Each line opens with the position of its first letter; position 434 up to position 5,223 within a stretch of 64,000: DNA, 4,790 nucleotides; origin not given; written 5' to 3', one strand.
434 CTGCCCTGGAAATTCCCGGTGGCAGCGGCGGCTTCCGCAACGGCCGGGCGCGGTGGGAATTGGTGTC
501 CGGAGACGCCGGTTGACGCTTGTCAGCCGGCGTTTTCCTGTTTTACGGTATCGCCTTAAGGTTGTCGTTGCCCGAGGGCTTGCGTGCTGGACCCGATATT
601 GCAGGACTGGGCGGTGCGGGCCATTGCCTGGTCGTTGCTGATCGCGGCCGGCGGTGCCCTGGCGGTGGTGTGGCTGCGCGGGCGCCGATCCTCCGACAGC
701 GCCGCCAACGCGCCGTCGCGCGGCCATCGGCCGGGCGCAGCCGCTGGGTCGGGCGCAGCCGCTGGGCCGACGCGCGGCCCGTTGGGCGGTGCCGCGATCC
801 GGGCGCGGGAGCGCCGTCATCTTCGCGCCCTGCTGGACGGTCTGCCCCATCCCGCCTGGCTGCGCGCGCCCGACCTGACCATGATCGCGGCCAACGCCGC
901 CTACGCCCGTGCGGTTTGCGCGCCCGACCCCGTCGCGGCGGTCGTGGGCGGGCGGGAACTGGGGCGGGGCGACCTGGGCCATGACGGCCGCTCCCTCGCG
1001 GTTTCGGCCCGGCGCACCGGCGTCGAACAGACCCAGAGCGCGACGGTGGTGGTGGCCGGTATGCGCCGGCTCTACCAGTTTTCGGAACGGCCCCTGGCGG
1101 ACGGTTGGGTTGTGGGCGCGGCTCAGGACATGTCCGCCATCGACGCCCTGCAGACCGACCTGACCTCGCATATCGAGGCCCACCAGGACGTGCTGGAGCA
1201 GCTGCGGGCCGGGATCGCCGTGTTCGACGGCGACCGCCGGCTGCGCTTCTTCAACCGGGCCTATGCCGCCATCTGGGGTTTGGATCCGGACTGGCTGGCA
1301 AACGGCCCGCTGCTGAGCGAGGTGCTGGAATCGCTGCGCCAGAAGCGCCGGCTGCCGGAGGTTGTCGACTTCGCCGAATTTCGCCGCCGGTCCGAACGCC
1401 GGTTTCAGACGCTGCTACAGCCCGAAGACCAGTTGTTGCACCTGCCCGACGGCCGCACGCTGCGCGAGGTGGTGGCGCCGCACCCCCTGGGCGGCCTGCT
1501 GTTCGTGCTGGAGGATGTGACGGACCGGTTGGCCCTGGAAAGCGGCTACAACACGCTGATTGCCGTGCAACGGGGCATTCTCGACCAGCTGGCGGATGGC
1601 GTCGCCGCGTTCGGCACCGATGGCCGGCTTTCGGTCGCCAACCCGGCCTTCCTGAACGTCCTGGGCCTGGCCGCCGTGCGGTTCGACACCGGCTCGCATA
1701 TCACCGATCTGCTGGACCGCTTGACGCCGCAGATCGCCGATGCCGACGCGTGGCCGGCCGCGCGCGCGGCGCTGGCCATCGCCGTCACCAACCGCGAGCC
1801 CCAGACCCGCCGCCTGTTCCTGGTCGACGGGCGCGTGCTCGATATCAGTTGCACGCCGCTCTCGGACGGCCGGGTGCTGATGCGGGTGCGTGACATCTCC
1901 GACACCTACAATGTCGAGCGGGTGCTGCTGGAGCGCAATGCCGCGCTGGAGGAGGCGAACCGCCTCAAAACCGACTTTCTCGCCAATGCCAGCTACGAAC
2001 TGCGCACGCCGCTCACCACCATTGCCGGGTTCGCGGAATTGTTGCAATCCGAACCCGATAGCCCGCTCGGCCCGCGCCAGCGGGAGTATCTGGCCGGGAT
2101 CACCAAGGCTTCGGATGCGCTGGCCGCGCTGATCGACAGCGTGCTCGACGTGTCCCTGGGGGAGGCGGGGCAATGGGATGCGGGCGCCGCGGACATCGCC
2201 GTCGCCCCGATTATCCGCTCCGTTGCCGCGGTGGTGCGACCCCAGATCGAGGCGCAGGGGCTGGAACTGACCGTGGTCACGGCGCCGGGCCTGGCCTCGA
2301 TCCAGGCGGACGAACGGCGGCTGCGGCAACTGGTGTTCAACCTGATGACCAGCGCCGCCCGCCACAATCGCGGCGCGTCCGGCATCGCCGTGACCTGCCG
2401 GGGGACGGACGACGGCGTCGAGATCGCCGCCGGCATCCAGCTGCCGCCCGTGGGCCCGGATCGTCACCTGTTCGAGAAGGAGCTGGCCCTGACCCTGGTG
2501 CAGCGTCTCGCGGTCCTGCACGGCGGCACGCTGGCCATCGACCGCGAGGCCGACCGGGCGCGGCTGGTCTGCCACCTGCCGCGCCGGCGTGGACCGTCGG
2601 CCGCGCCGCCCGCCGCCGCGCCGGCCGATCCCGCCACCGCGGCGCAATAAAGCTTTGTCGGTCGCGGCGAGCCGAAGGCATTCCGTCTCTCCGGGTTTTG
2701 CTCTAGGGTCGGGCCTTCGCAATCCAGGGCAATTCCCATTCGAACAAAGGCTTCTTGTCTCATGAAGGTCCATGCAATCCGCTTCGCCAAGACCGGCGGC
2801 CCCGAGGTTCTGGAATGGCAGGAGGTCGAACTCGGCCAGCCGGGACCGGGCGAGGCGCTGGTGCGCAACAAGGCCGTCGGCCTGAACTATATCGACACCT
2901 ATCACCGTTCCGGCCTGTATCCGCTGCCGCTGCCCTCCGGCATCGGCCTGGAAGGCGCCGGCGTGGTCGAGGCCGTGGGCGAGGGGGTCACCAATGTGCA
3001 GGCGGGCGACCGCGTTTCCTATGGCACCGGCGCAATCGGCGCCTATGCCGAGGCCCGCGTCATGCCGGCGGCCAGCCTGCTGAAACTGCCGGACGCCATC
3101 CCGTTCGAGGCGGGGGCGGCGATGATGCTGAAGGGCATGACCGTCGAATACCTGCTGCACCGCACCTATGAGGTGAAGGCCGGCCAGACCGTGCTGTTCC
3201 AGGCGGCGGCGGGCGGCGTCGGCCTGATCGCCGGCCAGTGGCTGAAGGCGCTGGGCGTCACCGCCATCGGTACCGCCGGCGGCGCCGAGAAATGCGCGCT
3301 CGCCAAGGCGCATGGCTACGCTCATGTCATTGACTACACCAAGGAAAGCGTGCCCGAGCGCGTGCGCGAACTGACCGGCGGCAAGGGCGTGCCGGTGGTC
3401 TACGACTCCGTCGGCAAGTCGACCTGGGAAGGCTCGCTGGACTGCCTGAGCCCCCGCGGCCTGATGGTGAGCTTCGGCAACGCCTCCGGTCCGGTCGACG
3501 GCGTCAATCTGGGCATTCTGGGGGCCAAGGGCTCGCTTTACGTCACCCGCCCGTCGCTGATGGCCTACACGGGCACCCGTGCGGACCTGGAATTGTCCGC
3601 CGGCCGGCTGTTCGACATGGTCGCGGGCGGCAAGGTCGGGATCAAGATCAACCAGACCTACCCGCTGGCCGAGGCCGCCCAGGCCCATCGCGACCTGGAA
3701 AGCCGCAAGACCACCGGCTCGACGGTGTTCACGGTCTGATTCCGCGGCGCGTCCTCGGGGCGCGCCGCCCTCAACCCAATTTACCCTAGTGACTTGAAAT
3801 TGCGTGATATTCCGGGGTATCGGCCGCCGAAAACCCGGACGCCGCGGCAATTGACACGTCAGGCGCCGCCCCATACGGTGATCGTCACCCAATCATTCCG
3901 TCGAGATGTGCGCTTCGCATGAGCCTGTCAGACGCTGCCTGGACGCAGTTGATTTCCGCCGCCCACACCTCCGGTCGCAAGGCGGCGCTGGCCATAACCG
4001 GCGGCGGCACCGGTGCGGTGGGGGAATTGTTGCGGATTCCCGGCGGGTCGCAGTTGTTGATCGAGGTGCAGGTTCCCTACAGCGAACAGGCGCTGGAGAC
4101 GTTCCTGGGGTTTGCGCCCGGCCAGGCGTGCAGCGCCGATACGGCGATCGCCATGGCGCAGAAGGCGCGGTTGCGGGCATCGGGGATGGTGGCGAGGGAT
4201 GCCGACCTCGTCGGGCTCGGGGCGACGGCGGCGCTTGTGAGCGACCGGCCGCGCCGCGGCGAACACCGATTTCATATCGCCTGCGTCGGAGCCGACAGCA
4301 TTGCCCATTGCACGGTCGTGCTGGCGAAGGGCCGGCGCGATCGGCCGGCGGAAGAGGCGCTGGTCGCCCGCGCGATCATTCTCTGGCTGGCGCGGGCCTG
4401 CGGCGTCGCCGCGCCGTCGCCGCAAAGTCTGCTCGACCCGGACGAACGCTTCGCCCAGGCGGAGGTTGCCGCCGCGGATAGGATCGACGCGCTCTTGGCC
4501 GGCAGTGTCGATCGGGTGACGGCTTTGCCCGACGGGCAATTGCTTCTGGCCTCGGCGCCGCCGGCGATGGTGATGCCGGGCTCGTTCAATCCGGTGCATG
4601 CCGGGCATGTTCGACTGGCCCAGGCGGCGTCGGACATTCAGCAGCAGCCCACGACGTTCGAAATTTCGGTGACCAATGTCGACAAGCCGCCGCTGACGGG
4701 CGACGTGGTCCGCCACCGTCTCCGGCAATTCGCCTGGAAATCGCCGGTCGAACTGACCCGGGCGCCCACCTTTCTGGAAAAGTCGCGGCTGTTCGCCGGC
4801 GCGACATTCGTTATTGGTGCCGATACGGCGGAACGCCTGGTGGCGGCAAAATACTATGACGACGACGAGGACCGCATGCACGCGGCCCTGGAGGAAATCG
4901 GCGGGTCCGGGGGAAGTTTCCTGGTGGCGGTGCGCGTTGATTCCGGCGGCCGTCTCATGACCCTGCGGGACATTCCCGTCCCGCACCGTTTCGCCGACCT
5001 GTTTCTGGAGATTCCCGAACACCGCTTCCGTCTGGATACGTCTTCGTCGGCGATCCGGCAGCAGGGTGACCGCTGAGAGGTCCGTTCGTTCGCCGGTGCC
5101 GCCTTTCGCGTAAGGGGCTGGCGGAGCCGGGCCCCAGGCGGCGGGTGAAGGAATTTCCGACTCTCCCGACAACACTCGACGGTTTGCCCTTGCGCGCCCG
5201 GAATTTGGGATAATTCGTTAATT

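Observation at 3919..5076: Fusion of a CinA_C (NMN deamidase-like) domain lacking the canonical ESCTGG motif with an NMNAT/NadD-like nucleotidyltransferase domain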

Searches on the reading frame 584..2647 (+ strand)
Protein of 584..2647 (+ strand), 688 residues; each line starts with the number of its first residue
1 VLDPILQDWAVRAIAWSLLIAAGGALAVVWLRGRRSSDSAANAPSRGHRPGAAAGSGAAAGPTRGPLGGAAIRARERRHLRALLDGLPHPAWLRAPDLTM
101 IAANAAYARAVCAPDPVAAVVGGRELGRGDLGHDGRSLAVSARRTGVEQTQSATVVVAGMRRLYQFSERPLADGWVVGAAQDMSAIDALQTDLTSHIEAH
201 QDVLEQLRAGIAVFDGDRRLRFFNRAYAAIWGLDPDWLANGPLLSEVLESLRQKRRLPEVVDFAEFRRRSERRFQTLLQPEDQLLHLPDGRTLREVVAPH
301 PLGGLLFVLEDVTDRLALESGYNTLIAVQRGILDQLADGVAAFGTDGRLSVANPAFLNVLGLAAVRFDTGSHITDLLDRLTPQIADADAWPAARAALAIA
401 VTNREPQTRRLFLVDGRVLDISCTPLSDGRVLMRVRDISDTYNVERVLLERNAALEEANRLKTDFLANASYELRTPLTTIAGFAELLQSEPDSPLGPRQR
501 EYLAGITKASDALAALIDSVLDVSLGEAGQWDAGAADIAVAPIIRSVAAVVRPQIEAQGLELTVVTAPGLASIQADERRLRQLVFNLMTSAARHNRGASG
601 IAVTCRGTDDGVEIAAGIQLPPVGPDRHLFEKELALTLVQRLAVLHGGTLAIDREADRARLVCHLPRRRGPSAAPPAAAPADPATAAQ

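Call 63: search_protein_families(library=pfam, proteins=[window:584-2647:+], max_evalue=0.00001)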
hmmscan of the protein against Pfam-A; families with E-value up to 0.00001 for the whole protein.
window:584-2647:+ (688 aa): 5 families
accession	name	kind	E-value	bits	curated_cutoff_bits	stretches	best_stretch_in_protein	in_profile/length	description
PF12860.13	PAS_7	-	1.1e-24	87.3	27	2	204-317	1-112/115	PAS fold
PF00512.31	HisKA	-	4.8e-17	62.2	26.9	1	462-529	2-66/66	His Kinase A (phospho-acceptor) domain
PF13188.13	PAS_8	-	2.3e-13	50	21.8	0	201-251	4-50/65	PAS domain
PF08448.16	PAS_4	-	2.3e-12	47.6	23.1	0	333-442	1-109/110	PAS fold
PF00989.32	PAS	-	9.3e-09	35.7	22.6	0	203-301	6-95/113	PAS fold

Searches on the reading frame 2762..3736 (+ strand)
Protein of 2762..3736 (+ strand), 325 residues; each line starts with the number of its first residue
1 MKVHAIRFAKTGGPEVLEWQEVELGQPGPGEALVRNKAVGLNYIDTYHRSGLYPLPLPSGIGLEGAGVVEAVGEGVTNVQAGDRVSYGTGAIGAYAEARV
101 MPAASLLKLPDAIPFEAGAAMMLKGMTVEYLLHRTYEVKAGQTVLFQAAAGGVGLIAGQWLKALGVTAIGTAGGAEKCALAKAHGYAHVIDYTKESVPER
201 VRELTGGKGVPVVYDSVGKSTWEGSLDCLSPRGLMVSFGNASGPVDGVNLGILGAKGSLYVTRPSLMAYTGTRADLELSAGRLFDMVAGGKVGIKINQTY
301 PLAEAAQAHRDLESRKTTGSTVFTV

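Call 63: search_protein_families(library=pfam, proteins=[window:2762-3736:+], max_evalue=0.00001)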
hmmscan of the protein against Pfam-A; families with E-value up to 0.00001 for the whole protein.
window:2762-3736:+ (325 aa): 3 families
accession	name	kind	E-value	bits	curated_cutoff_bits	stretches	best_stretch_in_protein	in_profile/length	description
PF00107.32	ADH_zinc_N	-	5.6e-25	88.2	31.8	1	152-252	1-101/129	Zinc-binding dehydrogenase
PF13602.12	ADH_zinc_N_2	-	9.1e-21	75.6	27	1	185-322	2-133/134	Zinc-binding dehydrogenase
PF08240.17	ADH_N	-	3.3e-17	63.1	23.5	1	28-111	1-104/104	Alcohol dehydrogenase GroES-like domain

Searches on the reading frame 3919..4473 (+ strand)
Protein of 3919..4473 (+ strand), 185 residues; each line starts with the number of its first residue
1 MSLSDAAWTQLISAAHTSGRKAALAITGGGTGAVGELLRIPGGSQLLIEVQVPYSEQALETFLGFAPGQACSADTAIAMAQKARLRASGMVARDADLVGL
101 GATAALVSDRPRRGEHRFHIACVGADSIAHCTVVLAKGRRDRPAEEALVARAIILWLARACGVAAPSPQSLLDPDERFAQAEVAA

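Call 29: search_solved_structures(query=A4, max_evalue=1, show_alignments=4)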
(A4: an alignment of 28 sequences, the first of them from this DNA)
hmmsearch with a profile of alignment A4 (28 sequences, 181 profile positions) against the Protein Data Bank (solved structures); distinct sequences matched with E-value up to 1: 5.
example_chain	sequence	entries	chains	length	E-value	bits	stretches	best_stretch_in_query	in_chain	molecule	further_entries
4cta_A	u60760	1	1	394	0.0032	20.3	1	32-82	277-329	CINA-LIKE PROTEIN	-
4ct8_A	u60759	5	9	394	0.0032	20.3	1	32-82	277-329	CINA-LIKE PROTEIN | CINA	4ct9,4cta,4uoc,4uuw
4uux_A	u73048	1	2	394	0.0032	20.3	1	32-82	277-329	CINA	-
2a9s_A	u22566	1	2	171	0.0041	20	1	25-98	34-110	competence/damage-inducible protein CinA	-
3l6i_A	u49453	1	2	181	0.97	12.3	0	42-79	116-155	Uncharacterized lipoprotein yceB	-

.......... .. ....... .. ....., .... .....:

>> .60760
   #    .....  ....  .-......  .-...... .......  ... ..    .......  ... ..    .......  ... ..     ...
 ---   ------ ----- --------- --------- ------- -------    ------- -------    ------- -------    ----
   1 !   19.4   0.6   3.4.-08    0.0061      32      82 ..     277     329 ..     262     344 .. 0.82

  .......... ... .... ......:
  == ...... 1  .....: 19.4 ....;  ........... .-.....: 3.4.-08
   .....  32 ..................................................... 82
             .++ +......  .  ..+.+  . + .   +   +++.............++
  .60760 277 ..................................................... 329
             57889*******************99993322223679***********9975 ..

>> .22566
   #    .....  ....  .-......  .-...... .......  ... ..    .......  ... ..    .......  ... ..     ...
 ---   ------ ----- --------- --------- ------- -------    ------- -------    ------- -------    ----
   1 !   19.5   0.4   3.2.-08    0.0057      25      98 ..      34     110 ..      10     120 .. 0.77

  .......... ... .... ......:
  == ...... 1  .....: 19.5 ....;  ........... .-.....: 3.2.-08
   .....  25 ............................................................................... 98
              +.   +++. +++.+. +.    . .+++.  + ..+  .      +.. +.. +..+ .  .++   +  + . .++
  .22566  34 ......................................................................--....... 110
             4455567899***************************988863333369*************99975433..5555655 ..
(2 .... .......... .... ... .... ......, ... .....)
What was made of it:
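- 3919..4428 (+): N-terminal domain (aa 1-170), CinA_C/PncC fold with degenerate catalytic residues. Profile versus PDB CinA, E 0.003 (call 29).
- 3991..4014 (+): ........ (aa 25-32), replacing the PncC block P-I AESCTGG. T27 aligns with the catalytic Ser31. Register from the profile alignment to 2A9S (call 29).
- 4078..4095 (+): YSEQAL (aa 54-59). Block P-III (YxNxxK) keeps the Tyr, but the catalytic Lys is replaced by Leu59. Alignment to TtCinA and AtCinA in call 29.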

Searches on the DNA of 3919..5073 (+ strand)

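Call 88: search_rna_families(sources=[L003, L004, L005, L088, L089, L092, L093, L094, L095, L097, L096], threshold=gathering)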
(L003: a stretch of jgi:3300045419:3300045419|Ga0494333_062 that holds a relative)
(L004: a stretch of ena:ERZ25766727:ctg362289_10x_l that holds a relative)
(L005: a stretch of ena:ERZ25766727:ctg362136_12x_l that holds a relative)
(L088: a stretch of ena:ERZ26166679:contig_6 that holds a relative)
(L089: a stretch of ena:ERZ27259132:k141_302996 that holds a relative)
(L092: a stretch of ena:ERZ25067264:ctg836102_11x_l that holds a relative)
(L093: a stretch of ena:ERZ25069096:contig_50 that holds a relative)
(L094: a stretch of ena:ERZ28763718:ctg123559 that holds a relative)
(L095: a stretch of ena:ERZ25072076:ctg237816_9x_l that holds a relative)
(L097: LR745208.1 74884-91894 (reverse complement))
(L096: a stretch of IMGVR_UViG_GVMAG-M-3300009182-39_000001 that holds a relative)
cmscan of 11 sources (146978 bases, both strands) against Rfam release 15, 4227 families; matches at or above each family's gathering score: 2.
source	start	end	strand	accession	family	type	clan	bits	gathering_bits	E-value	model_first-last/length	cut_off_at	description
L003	9860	9931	+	RF00005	tRNA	Gene; tRNA;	CL00001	73.1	29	1e-13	1-71/71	no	tRNA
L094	1695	1795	-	RF00029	Intron_gpII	Intron;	-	56.2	40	5.5e-08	1-77/77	no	Group II catalytic intron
